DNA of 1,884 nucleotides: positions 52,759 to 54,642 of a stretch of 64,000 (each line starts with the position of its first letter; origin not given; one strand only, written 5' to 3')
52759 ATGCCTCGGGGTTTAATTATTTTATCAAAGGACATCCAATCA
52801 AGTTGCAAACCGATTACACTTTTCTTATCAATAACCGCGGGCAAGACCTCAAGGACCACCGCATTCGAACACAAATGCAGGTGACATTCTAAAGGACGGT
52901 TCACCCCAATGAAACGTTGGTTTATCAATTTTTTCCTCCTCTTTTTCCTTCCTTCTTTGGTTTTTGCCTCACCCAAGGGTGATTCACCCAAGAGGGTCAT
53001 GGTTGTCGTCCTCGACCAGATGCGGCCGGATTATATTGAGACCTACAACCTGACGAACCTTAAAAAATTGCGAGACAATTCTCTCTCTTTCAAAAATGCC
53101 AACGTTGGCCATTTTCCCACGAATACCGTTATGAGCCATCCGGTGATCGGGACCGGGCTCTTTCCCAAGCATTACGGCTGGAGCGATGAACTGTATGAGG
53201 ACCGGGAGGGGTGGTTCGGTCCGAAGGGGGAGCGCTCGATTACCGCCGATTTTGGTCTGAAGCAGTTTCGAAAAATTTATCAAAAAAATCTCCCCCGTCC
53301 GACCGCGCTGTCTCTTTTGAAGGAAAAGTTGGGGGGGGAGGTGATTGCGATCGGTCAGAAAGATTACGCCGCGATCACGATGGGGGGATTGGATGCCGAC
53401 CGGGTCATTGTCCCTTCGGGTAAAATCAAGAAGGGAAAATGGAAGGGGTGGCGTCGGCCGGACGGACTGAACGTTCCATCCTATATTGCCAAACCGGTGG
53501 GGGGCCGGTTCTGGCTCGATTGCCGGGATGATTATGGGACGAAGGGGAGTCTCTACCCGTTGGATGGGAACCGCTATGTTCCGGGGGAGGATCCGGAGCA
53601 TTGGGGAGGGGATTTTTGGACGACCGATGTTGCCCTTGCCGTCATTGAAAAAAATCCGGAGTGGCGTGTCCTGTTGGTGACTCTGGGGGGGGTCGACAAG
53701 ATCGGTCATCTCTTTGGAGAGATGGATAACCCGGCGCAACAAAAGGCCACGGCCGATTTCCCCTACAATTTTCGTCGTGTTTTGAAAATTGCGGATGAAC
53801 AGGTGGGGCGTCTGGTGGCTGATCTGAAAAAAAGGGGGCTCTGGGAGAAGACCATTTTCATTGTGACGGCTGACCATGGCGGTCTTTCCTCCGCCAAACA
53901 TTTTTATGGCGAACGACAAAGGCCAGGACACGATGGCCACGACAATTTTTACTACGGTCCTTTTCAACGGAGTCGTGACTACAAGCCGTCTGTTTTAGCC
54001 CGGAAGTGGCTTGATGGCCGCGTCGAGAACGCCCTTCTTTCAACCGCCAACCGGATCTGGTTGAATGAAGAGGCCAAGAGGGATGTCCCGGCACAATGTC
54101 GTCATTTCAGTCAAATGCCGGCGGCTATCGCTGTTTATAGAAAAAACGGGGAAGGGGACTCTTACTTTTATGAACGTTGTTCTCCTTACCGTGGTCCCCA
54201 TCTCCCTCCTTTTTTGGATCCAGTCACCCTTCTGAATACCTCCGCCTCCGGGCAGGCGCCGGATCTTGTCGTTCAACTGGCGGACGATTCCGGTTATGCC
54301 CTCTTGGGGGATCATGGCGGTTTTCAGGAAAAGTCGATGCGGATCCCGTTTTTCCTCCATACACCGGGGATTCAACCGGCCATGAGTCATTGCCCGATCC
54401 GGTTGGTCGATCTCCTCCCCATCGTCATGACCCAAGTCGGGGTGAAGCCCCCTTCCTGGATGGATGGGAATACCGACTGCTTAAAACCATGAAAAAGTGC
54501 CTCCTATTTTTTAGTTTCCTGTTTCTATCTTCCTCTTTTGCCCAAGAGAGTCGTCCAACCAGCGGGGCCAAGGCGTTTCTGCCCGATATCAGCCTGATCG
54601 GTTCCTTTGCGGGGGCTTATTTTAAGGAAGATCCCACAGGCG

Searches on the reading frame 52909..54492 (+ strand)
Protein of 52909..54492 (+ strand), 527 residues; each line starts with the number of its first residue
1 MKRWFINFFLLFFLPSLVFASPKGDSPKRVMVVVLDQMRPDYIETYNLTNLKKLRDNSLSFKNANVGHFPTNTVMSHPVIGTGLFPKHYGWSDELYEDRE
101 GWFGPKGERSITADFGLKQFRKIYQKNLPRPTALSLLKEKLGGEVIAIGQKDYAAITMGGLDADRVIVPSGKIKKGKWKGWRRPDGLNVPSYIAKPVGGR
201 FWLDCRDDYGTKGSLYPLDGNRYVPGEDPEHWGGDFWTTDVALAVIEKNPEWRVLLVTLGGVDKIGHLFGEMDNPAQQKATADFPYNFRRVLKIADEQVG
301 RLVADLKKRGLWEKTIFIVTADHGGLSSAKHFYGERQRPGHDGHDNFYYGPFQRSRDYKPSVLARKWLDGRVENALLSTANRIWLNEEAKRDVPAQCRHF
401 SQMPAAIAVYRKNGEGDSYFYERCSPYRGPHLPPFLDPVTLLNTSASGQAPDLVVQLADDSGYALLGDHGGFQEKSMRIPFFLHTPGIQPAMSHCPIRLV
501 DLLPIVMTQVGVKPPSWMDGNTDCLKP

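Call 15: find_encoding_contigs(protein=window:52909-54492:+, flank=10000, max_places=6)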
Protein window:52909-54492:+ (527 aa): 7 contigs read that carry it; 6 places shown.
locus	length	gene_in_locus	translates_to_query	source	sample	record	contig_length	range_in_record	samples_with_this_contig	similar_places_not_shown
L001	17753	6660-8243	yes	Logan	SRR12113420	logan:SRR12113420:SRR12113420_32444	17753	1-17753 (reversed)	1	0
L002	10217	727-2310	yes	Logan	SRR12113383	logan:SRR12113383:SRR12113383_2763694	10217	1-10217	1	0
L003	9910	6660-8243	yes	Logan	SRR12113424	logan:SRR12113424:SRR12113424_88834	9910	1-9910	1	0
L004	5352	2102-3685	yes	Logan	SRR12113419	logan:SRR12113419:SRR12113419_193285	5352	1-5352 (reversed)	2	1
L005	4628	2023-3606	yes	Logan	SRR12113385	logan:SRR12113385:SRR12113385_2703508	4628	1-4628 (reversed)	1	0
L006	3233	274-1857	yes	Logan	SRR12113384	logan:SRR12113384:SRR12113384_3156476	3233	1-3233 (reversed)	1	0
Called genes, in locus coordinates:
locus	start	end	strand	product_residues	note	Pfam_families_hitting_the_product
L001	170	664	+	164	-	-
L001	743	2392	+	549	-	-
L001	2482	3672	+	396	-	PF13173:AAA_14, PF13635:DUF4143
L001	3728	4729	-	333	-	PF01384:PHO4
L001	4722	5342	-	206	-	PF01865:PhoU_div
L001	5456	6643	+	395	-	PF07396:Porin_O_P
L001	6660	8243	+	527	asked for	PF01663:Phosphodiest, PF00884:Sulfatase (weak)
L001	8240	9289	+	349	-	-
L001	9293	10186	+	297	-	PF01297:ZnuA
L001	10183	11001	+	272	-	PF00950:ABC-3, PF01032:FecCD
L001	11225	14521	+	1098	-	PF13715:CarbopepD_reg_2 (faint), PF13620:CarboxypepD_reg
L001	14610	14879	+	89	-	-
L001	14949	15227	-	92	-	-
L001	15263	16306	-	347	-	PF01758:SBF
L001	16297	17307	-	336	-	PF01636:APH, PF02958:EcKL (weak)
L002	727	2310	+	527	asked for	PF01663:Phosphodiest, PF00884:Sulfatase (weak)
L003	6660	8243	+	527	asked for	PF01663:Phosphodiest, PF00884:Sulfatase (weak)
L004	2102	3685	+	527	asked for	PF01663:Phosphodiest, PF00884:Sulfatase (weak)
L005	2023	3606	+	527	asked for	PF01663:Phosphodiest, PF00884:Sulfatase (weak)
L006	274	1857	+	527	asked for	PF01663:Phosphodiest, PF00884:Sulfatase (weak)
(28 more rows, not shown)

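Call 17: search_protein_families(library=pfam, proteins=[window:52909-54492:+])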
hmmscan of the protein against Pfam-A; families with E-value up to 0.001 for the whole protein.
window:52909-54492:+ (527 aa): 2 families
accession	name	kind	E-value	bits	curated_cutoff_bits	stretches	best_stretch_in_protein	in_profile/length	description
PF01663.27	Phosphodiest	-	1.1e-23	84.9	23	1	30-327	1-223/342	Type I phosphodiesterase / nucleotide pyrophosphatase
PF00884.28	Sulfatase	-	3.2e-14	53.4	25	1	290-337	208-257/301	Sulfatase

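Call 53: find_homologous_proteins(query=window:52909-54492:+, max_evalue=1e-40)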
Query window:52909-54492:+ (527 aa): 129 proteins with E <= 1e-40 among 8000 candidates; the best 120 are listed.
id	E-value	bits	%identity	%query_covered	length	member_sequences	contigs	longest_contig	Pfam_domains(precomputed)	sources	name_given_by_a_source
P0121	0.0e+0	1260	100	100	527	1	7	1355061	PF01663.28,PF00884.29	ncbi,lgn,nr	ncbi:MAG: alkaline phosphatase family protein [Deltaproteobacteria bacterium]|nr:alkaline phosphatas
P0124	2.3e-191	655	54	98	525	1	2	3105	PF01663.28,PF00884.29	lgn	-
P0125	3.9e-184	631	54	95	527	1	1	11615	PF01663.28,PF00884.29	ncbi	-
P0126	5.3e-184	631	54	99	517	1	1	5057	PF01663.28,PF00884.29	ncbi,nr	ncbi:MAG: alkaline phosphatase family protein [Deltaproteobacteria bacterium]|nr:alkaline phosphatas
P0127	6.7e-180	617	52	99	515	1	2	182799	PF01663.28,PF00884.29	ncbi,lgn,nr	ncbi:MAG: alkaline phosphatase family protein [Deltaproteobacteria bacterium]|nr:alkaline phosphatas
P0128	1.2e-177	610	52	94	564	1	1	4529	PF01663.28,PF00884.29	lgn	-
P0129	1.4e-151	524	47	93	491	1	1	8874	PF01663.28,PF00884.29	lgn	-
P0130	1.4e-110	389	38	98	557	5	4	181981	PF01663.28,PF00884.29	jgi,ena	jgi:arylsulfatase A-like enzyme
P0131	1.7e-108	382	40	95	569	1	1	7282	PF01663.28,PF00884.29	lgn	-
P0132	7.9e-97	343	35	99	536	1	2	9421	PF01663.28,PF00884.29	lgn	-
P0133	1.1e-96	343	34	100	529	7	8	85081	PF01663.28,PF00884.29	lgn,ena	-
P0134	3.2e-96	341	38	98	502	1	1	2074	PF01663.28,PF00884.29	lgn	-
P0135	4.1e-96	341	37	95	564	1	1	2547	PF01663.28,PF00884.29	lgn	-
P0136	1.3e-93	333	35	95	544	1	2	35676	PF01663.28,PF00884.29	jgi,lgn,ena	-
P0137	1.4e-93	333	34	100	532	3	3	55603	PF01663.28,PF00884.29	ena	-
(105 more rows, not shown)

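Call 74: find_encoding_contigs(protein=P0127, flank=10000, max_places=2)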
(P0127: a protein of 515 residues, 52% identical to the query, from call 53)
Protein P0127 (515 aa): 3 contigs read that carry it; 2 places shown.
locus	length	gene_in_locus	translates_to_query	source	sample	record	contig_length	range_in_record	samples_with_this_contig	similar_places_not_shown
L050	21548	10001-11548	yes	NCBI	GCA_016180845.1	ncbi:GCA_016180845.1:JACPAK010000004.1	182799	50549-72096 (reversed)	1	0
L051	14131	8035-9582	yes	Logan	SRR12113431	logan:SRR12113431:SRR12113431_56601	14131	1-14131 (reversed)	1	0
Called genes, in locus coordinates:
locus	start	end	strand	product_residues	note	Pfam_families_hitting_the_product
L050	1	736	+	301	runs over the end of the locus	-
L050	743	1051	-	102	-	PF00462:Glutaredoxin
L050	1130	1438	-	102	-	PF01883:FeS_assembly_P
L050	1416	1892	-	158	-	PF01592:NifU_N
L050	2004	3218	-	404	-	PF00155:Aminotran_1_2, PF00266:Aminotran_5, PF01212:Beta_elim_lyase (weak), PF01053:Cys_Met_Meta_PP (weak)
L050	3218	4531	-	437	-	PF19295:SufBD_N, PF01458:SUFBD_core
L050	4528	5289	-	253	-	PF00005:ABC_tran, PF02463:SMC_N (faint)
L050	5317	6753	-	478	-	PF19295:SufBD_N, PF01458:SUFBD_core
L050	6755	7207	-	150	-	PF02082:Rrf2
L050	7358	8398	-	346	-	PF00155:Aminotran_1_2, PF04864:Alliinase_C (weak)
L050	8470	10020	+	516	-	PF01039:Carboxyl_trans, PF03255:ACCA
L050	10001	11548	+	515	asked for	PF01663:Phosphodiest, PF00884:Sulfatase (weak)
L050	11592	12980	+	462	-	PF00069:Pkinase, PF07714:PK_Tyr_Ser-Thr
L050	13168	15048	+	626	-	PF06739:SBBP (faint), PF13948:DUF4215 (weak)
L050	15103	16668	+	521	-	PF00289:Biotin_carb_N, PF02222:ATP-grasp (weak), PF02786:CPSase_L_D2, PF07478:Dala_Dala_lig_C, PF02785:Biotin_carb_C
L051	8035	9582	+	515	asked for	PF01663:Phosphodiest, PF00884:Sulfatase (weak)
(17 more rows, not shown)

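Call 75: find_encoding_contigs(protein=P0125, flank=10000, max_places=2)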
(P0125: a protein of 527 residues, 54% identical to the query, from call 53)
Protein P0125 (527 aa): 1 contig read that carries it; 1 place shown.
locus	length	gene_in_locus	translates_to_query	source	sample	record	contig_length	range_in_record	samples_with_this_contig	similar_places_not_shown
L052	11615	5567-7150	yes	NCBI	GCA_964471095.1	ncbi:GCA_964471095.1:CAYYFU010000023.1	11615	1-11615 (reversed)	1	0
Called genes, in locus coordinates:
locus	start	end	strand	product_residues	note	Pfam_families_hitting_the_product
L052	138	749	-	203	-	PF04199:Cyclase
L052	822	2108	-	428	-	PF00464:SHMT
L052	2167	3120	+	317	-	-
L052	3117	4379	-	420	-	-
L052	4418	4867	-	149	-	PF02502:LacAB_rpiB, PF09370:PEP_hydrolase (weak)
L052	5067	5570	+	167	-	PF00383:dCMP_cyt_deam_1, PF14437:MafB19-deam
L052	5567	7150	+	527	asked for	PF01663:Phosphodiest, PF00884:Sulfatase (weak)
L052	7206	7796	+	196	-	PF14246:TetR_C_7 (faint), PF00440:TetR_N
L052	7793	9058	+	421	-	PF02321:OEP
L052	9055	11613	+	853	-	?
